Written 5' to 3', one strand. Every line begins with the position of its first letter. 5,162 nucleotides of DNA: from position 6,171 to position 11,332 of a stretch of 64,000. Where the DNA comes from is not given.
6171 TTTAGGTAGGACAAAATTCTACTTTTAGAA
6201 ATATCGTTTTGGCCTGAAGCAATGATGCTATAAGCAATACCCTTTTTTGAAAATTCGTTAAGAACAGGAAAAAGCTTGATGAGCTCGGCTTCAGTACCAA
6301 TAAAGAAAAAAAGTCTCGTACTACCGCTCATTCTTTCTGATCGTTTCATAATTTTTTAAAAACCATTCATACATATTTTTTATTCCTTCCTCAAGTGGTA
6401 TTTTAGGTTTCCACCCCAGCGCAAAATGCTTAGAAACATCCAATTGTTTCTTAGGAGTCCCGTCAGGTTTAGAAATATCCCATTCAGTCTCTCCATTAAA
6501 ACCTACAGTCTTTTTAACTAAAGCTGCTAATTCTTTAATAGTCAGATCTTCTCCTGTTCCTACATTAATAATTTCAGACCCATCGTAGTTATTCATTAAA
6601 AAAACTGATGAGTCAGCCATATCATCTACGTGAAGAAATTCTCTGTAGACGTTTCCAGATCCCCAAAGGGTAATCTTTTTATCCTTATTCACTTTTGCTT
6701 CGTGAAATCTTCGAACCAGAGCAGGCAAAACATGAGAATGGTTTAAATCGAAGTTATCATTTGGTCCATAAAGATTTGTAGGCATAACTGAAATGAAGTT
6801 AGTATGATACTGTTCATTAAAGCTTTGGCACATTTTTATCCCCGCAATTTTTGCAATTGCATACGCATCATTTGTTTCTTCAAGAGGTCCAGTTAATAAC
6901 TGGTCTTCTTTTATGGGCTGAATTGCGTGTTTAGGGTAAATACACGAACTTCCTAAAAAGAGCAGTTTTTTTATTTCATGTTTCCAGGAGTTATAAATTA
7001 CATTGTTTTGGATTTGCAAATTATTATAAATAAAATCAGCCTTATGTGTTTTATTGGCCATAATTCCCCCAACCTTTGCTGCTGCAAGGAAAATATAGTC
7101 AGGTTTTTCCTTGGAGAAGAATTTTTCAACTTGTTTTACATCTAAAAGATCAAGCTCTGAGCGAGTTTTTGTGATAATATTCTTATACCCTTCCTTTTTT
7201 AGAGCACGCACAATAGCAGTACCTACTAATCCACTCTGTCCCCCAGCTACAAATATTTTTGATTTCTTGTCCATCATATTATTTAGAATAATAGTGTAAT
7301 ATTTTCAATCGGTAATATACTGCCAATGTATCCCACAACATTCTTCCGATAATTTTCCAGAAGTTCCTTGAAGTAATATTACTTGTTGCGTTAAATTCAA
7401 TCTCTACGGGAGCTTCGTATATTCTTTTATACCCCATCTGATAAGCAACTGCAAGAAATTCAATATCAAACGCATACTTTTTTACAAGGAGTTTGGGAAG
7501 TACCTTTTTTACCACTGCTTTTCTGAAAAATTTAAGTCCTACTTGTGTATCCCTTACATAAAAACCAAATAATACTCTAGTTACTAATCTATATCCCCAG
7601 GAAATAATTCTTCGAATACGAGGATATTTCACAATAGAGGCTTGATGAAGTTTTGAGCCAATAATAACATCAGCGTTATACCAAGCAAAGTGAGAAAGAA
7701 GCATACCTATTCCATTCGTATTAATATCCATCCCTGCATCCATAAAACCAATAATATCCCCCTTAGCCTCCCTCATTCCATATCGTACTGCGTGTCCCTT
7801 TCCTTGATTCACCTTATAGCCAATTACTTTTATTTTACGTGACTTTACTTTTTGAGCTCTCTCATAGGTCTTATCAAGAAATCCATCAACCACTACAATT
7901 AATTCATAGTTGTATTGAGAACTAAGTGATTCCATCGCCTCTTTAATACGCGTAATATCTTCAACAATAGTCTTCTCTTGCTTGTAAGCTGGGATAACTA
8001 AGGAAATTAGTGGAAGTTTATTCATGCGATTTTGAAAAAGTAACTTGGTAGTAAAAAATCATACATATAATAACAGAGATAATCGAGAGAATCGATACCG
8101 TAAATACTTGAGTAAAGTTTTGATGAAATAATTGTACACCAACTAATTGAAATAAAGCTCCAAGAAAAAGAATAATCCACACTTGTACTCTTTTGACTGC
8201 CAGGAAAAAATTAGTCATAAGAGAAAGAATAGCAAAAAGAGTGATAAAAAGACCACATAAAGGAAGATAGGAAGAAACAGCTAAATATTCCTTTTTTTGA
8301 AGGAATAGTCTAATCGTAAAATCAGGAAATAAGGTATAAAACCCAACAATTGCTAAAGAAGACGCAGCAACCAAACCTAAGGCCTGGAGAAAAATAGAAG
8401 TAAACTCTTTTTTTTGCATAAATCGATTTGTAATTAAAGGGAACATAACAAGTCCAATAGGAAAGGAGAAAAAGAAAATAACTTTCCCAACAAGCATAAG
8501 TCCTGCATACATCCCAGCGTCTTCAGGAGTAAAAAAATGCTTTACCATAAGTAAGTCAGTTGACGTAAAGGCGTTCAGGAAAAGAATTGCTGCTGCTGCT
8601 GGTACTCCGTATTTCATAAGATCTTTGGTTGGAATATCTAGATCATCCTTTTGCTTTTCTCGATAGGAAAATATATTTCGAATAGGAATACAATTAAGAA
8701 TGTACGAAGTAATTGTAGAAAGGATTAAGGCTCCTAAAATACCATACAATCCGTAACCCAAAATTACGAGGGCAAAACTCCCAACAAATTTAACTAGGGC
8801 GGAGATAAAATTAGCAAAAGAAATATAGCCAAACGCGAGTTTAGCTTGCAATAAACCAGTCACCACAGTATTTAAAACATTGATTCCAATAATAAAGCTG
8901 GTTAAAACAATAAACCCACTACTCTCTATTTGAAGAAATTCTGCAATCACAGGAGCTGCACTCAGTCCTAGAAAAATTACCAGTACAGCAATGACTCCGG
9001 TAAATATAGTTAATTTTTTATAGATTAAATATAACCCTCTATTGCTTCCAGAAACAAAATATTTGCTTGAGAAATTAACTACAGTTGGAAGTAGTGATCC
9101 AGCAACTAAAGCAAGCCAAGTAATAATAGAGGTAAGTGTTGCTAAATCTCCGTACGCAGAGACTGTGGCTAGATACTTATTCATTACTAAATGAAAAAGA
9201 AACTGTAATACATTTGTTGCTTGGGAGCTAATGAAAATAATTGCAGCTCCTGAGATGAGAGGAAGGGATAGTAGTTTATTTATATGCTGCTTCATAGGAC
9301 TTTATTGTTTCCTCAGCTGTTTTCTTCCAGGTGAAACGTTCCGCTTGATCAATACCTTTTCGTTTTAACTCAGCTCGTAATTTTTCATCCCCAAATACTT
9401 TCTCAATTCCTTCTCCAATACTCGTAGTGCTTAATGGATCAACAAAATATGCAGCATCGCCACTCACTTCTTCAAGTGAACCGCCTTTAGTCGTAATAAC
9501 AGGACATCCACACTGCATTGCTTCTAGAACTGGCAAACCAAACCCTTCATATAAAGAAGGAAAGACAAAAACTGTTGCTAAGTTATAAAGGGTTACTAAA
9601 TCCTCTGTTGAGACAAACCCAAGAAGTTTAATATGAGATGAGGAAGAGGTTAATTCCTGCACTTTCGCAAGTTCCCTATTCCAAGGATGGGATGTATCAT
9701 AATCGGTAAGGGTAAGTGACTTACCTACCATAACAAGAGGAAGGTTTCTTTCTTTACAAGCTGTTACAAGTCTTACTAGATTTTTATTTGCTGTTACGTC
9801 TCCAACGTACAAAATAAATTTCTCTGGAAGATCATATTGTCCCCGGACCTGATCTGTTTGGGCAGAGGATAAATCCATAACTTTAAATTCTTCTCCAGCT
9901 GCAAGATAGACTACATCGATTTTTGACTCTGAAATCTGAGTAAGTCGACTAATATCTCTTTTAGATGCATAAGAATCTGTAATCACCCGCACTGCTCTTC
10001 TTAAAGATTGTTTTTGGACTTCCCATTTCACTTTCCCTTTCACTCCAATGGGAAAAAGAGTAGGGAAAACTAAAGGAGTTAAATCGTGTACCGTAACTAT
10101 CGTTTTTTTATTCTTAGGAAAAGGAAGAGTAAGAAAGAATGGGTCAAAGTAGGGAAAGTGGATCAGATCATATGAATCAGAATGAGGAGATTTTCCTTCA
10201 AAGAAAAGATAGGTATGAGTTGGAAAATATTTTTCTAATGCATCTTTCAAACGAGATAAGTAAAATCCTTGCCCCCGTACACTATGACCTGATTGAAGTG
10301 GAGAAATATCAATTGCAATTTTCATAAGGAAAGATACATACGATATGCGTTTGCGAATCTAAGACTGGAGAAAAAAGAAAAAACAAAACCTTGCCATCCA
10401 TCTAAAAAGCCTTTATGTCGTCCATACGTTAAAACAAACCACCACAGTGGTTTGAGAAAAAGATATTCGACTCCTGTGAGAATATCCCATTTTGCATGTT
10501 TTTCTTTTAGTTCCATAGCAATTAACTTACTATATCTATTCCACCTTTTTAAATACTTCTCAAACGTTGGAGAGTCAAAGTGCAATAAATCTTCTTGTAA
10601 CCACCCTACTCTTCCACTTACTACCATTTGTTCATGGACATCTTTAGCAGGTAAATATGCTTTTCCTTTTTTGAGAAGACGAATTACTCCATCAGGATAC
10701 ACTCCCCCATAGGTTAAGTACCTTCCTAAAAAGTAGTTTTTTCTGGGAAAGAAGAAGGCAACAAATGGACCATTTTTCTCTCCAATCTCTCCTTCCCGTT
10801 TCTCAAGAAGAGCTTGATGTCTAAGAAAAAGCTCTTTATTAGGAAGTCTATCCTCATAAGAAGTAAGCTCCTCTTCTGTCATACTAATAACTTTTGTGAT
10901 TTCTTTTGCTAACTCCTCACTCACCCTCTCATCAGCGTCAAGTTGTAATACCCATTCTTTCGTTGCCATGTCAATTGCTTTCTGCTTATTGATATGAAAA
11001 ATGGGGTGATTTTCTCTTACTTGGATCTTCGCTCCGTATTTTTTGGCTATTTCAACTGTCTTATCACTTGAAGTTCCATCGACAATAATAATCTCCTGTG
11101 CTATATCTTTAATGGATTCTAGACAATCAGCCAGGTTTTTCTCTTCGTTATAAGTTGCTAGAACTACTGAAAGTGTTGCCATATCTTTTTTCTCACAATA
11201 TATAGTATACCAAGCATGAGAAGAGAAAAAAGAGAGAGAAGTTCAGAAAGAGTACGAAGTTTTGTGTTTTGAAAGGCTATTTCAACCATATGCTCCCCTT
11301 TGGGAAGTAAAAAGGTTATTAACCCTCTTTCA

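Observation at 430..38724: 38 kb uninterrupted minus-strand glycosylation supercluster with about 12 GT-C membrane transferases and 9 GT2 lipid-sugar synthases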

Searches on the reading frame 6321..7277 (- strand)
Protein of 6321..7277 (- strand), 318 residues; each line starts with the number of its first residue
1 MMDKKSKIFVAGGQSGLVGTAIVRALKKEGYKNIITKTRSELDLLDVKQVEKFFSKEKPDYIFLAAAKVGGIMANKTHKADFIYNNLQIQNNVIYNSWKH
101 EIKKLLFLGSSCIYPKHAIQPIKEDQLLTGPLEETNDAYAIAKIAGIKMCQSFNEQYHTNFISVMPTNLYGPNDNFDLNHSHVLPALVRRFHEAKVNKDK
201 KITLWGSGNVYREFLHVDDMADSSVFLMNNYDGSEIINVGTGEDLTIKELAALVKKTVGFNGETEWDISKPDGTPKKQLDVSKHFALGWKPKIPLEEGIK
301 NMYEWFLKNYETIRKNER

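Call 3: search_protein_families(library=pfam, proteins=[window:6321-7277:-], max_evalue=0.01)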
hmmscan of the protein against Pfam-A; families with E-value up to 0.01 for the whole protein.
window:6321-7277:- (318 aa): 4 families
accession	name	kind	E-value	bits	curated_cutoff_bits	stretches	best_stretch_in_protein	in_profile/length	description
PF01370.27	Epimerase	-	4.9e-60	203.4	20.9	1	13-240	5-240/240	NAD dependent epimerase/dehydratase family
PF16363.11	GDP_Man_Dehyd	-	1.7e-17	64.4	27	1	42-302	59-332/332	GDP-mannose 4,6 dehydratase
PF04321.23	RmlD_sub_bind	-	1.3e-07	31.4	27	1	12-87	6-80/287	RmlD substrate binding domain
PF02719.21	Polysacc_synt_2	-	7.3e-05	22.5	20.2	0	42-109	61-127/293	Polysaccharide biosynthesis protein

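Call 71: search_protein_families(library=ncbifam, proteins=[window:6321-7277:-], max_evalue=0.00001)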
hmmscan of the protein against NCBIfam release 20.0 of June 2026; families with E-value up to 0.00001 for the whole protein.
window:6321-7277:- (318 aa): 10 families
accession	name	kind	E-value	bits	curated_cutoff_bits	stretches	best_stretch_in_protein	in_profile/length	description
NF047922.1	GDPFucSynFcl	equivalog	1.3e-143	478.1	500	1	5-311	2-306/308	GDP-L-fucose synthase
TIGR01179.1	galE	equivalog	1.7e-20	73.2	262.3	1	42-309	54-328/332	UDP-glucose 4-epimerase GalE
TIGR01181.1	dTDP_gluc_dehyt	equivalog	8.9e-18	64.4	365.1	1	42-313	57-318/321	dTDP-glucose 4,6-dehydratase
TIGR04180.1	EDH_00030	hypoth_equivalog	1.4e-14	53.9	475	1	43-266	57-264/297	NAD-dependent 4,6-dehydratase LegB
TIGR02197.1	heptose_epim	equivalog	3.1e-14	52.9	274.6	1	10-308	3-315/316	ADP-glyceromanno-heptose 6-epimerase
NF008360.0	PRK11150.1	equivalog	2.5e-10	40.1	452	1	8-254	2-250/310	ADP-glyceromanno-heptose 6-epimerase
NF008872.0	PRK11908.1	equivalog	1.3e-08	34.3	294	1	94-257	103-270/349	bifunctional UDP-4-keto-pentose/UDP-xylose synthase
NF042422.1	oxyalk_red_OleD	equivalog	2.3e-08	33.8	580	1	7-222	2-209/329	2-alkyl-3-oxoalkanoate reductase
NF007490.0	PRK10084.1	subfamily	2.8e-08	33.1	649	0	138-313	166-341/361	dTDP-glucose 4,6-dehydratase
NF011728.1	PRK15181.1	equivalog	1.3e-07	30.9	760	1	86-313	117-344/348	Vi polysaccharide biosynthesis UDP-N-acetylglucosaminuronic acid C-4 epimerase TviC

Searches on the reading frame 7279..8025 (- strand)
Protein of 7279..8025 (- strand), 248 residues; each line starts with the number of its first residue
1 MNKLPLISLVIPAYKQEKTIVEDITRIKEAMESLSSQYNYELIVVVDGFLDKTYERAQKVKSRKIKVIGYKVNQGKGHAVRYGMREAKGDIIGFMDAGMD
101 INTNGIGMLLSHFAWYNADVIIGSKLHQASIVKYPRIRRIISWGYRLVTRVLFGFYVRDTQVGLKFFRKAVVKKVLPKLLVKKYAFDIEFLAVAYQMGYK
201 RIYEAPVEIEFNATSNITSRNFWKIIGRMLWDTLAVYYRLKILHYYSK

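Call 3: search_protein_families(library=pfam, proteins=[window:7279-8025:-], max_evalue=0.01)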
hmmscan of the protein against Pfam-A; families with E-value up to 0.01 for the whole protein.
window:7279-8025:- (248 aa): 2 families
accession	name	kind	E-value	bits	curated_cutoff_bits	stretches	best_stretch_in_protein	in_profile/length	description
PF00535.33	Glycos_transf_2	-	4.9e-19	69.3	23.3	1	8-174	1-166/168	Glycosyl transferase family 2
PF13641.12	Glyco_tranf_2_3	-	0.00038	21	27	1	7-97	3-95/230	Glycosyltransferase like family 2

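Call 10: search_protein_families(library=ncbifam, proteins=[window:7279-8025:-], max_evalue=0.001)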
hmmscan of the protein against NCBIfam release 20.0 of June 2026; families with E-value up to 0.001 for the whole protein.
window:7279-8025:- (248 aa): 17 families
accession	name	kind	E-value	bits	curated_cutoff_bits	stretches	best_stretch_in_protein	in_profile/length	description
TIGR03937.1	PgaC_IcaA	equivalog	2.8e-13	49.6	422.3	1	2-114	42-151/407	poly-beta-1,6-N-acetyl-D-glucosamine synthase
NF058614.1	PPMAGASynPpgS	equivalog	1.8e-12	47.2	370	1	9-215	4-202/226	polyprenyl-phospho-N-acetylgalactosaminyl synthase PpgS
NF047588.1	GlcsyltransPgfSStrep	equivalog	1.7e-11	43.9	500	1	7-114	3-111/308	glycosyltransferase PgfS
NF010496.0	PRK13915.1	equivalog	7.1e-11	41.7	262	1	7-99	33-127/307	glucosyl-3-phosphoglycerate synthase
NF041875.1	EPS_EpsD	equivalog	4.3e-09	36.2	370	1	7-135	1-126/325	exopolysaccharide biosynthesis glycosyltransferase EpsD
NF007986.1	PRK10714.1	equivalog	8.6e-09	34.8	529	1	4-130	5-132/316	undecaprenyl-phosphate 4-deoxy-4-formamido-L-arabinose transferase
NF041391.1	DPhHxTase_Halo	equivalog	1.3e-08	34.1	375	1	14-175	4-153/213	dolichyl-phosphate hexose transferase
TIGR04182.1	glyco_TIGR04182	equivalog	1.9e-08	34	325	1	9-209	4-190/293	S-layer glycoprotein N-glycosyltransferase AglJ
NF047683.1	TeichurnBiosyTuaG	equivalog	2.7e-08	33.8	400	1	2-97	3-95/252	teichuronic acid biosynthesis protein TuaG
NF007482.0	PRK10073.1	equivalog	5.4e-08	32.2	423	1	1-103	2-100/334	glycosyltransferase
TIGR03965.1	mycofact_glyco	equivalog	1.1e-07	31.1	280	1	5-114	74-180/467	mycofactocin biosynthesis glycosyltransferase MftF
TIGR04283.1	glyco_like_mftF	equivalog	1.2e-07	31.6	182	1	7-109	1-93/221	TIGR04283 family arsenosugar biosynthesis glycosyltransferase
NF038299.1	EPS_HpsN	equivalog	4.2e-06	26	425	1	5-117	1-107/317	hormogonium polysaccharide biosynthesis glycosyltransferase HpsN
NF038302.1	EPS_HpsE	equivalog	6.2e-06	25.4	300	1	7-104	3-102/307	hormogonium polysaccharide biosynthesis glycosyltransferase HpsE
TIGR03111.1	glyc2_xrt_Gpos1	hypoth_equivalog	1.6e-05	23.9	363.95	1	2-133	46-177/439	TIGR03111 family XrtG-associated glycosyltransferase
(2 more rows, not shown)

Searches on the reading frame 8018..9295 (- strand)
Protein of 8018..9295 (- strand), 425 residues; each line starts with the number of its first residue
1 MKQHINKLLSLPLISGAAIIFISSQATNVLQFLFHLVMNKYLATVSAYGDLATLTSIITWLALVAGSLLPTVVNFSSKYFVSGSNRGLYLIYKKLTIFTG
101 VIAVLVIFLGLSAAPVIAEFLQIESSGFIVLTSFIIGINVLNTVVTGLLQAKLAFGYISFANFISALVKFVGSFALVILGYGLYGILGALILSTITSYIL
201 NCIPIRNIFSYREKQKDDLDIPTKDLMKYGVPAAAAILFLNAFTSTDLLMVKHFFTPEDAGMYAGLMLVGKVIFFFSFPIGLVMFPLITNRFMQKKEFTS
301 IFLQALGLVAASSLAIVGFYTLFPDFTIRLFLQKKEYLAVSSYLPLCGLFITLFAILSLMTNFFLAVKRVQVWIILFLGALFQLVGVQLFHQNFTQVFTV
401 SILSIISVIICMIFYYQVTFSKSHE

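Call 3: search_protein_families(library=pfam, proteins=[window:8018-9295:-], max_evalue=0.01)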
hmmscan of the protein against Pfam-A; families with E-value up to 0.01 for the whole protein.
window:8018-9295:- (425 aa): 2 families
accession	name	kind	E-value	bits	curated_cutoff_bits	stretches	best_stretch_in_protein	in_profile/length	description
PF13440.11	Polysacc_synt_3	-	6.9e-12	45.6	23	1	96-334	54-286/293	Polysaccharide biosynthesis protein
PF01943.22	Polysacc_synt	-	9.9e-11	42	28.2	1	15-289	3-271/274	Polysaccharide biosynthesis protein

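Call 71: search_protein_families(library=ncbifam, proteins=[window:8018-9295:-], max_evalue=0.00001)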
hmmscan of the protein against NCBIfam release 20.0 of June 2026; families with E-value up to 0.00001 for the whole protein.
window:8018-9295:- (425 aa): 0 families

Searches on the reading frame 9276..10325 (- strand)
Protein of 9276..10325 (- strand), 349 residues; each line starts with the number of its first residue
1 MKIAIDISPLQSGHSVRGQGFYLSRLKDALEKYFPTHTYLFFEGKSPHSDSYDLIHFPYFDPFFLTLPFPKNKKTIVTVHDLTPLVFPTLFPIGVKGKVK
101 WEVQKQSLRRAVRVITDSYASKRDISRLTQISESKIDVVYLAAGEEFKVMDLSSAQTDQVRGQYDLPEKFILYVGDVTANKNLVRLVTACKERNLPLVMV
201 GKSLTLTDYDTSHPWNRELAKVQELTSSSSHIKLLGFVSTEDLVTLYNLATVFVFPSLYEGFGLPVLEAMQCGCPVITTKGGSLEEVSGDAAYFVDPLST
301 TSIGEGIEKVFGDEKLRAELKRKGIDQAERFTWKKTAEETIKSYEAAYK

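Call 3: search_protein_families(library=pfam, proteins=[window:9276-10325:-], max_evalue=0.01)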
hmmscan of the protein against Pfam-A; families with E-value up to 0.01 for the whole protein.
window:9276-10325:- (349 aa): 6 families
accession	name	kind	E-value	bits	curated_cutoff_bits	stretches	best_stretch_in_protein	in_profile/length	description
PF00534.26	Glycos_transf_1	-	1.2e-31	110.1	26.4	1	166-325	13-170/172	Glycosyl transferases group 1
PF13692.12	Glyco_trans_1_4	-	5.6e-22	79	27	1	169-311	2-140/142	Glycosyl transferases group 1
PF13439.12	Glyco_transf_4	-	2.4e-08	34.6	28.5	1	51-140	72-163/170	Glycosyltransferase Family 4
PF20706.3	GT4-conflict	-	2.9e-08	33.5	26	1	204-347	235-361/385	Family 4 Glycosyltransferase in conflict systems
PF13524.12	Glyco_trans_1_2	-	1.1e-05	25.9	25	1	189-340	8-142/144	Glycosyl transferase-like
PF13579.12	Glyco_trans_4_4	-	0.00051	20.9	29.7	1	49-140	69-156/158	Glycosyl transferase 4-like domain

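Call 71: search_protein_families(library=ncbifam, proteins=[window:9276-10325:-], max_evalue=0.00001)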
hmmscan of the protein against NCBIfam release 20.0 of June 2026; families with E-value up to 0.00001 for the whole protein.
window:9276-10325:- (349 aa): 22 families
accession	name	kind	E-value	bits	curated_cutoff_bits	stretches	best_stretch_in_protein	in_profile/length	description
TIGR04047.1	MSMEG_0565_glyc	hypoth_equivalog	2.4e-29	102.6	259.85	1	103-345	131-372/373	MSMEG_0565 family glycosyltransferase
TIGR02149.1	glgA_Coryne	subfamily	4.5e-26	91.9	302.4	1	74-345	108-388/391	glycogen synthase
TIGR03449.1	mycothiol_MshA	equivalog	4.5e-21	75.2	462.5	1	105-348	159-404/406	D-inositol-3-phosphate glycosyltransferase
NF041876.1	EPS_EpsE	equivalog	1.3e-15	57.6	400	1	211-338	257-387/389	exopolysaccharide biosynthesis GT4 family glycosyltransferase EpsE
TIGR04157.1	glyco_rSAM_CFB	subfamily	1.4e-15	57.2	400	1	102-290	161-341/406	TIGR04157 family glycosyltransferase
NF038295.1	EPS_HpsP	equivalog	4.4e-15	55.6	550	1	155-345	192-385/388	hormogonium polysaccharide biosynthesis glycosyltransferase HpsP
TIGR03999.1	thiol_BshA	equivalog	8.6e-15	54.5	273.7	1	226-349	251-371/375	N-acetyl-alpha-D-glucosaminyl L-malate synthase BshA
NF047684.1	TeichurnBiosyTuaC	equivalog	1.2e-14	54.1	550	1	107-347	157-389/391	teichuronic acid biosynthesis protein TuaC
NF012028.0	PRK15484.1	subfamily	7e-14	51.7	618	1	147-338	170-369/380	lipopolysaccharide N-acetylglucosaminyltransferase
NF050063.1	ProtGlycPglJ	equivalog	7.1e-14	51.8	500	1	109-342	143-361/363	N-acetylgalactosamine-N,N'-diacetylbacillosaminyl-diphospho-undecaprenol 4-alpha-N-acetylgalactosaminyltransferase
NF053787.1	GlcN_PG_synth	equivalog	3.5e-12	45.9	480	1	236-346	248-358/361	N-acetylglucosaminyl phosphatidylglycerol synthase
TIGR03088.1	stp2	hypoth_equivalog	4.9e-12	45.6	409.05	1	106-345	127-371/374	TIGR03088 family PEP-CTERM/XrtA system glycosyltransferase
NF041010.1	glycosy_Agl16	equivalog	1.7e-11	43.6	575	1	63-346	95-350/352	glycosylation protein Agl16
TIGR02470.1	sucr_synth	equivalog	8.8e-10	37.3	810.4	1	250-338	644-739/784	sucrose synthase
TIGR02472.1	sucr_P_syn_N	equivalog_domain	2.5e-09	36.5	576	1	241-339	328-433/439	sucrose-phosphate synthase, putative, glycosyltransferase domain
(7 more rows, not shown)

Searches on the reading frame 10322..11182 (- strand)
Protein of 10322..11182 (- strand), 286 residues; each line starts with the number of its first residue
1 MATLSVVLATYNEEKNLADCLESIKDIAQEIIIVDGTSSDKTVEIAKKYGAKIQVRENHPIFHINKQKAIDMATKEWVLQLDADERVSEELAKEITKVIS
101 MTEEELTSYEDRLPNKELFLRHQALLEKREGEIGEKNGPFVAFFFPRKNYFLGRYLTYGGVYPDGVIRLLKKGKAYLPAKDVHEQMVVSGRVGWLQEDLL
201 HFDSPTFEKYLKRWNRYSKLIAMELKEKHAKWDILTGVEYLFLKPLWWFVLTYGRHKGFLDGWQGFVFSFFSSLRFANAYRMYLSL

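Call 4: search_protein_families(library=pfam, proteins=[window:10322-11182:-], max_evalue=0.01)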
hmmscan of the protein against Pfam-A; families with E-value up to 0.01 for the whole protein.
window:10322-11182:- (286 aa): 2 families
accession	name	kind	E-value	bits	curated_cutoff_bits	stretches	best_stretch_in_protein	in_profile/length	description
PF00535.33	Glycos_transf_2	-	1.4e-19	71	23.3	1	5-104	1-108/168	Glycosyl transferase family 2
PF13704.12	Glyco_tranf_2_4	-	8.9e-05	23.4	27.5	1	12-85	2-82/98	Glycosyl transferase family 2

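Call 10: search_protein_families(library=ncbifam, proteins=[window:10322-11182:-], max_evalue=0.001)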
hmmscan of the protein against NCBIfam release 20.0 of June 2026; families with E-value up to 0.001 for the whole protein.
window:10322-11182:- (286 aa): 14 families
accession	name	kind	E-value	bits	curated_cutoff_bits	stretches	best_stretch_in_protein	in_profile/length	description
TIGR04283.1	glyco_like_mftF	equivalog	2.4e-15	56.7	182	1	4-125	1-123/221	TIGR04283 family arsenosugar biosynthesis glycosyltransferase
TIGR04195.1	S_glycosyl_SunS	equivalog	3.6e-14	52.4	350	1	5-100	60-156/421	SunS family peptide S-glycosyltransferase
TIGR04182.1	glyco_TIGR04182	equivalog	1.1e-09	38.1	325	1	5-95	3-93/293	S-layer glycoprotein N-glycosyltransferase AglJ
NF007482.0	PRK10073.1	equivalog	1.3e-09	37.5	423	1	3-97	7-108/334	glycosyltransferase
NF010496.0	PRK13915.1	equivalog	4.5e-08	32.5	262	1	2-58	31-93/307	glucosyl-3-phosphoglycerate synthase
NF038302.1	EPS_HpsE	equivalog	6.9e-08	31.8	300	1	4-91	3-103/307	hormogonium polysaccharide biosynthesis glycosyltransferase HpsE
NF041391.1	DPhHxTase_Halo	equivalog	2.3e-07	30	375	1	9-92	2-86/213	dolichyl-phosphate hexose transferase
NF045692.1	OglycostaseCruG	equivalog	6.2e-07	28.7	600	1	1-109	40-162/386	2'-O-glycosyltransferase CruG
NF050050.1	ProtGlycPglI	equivalog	1.3e-06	28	500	1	1-94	1-103/306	GalNAc(5)-diNAcBac-PP-undecaprenol beta-1,3-glucosyltransferase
NF041875.1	EPS_EpsD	equivalog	3e-06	26.9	370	1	4-94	1-99/325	exopolysaccharide biosynthesis glycosyltransferase EpsD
NF047683.1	TeichurnBiosyTuaG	equivalog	2.3e-05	24.2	400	1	3-96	7-109/252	teichuronic acid biosynthesis protein TuaG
NF058614.1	PPMAGASynPpgS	equivalog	2.6e-05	23.8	370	1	6-61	4-56/226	polyprenyl-phospho-N-acetylgalactosaminyl synthase PpgS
NF053739.1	GlytfEpsEBac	equivalog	2.6e-05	23.3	450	1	4-83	3-91/265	glycosyltransferase EpsE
TIGR03937.1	PgaC_IcaA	equivalog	9.7e-05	21.5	422.3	1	3-90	46-141/407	poly-beta-1,6-N-acetyl-D-glucosamine synthase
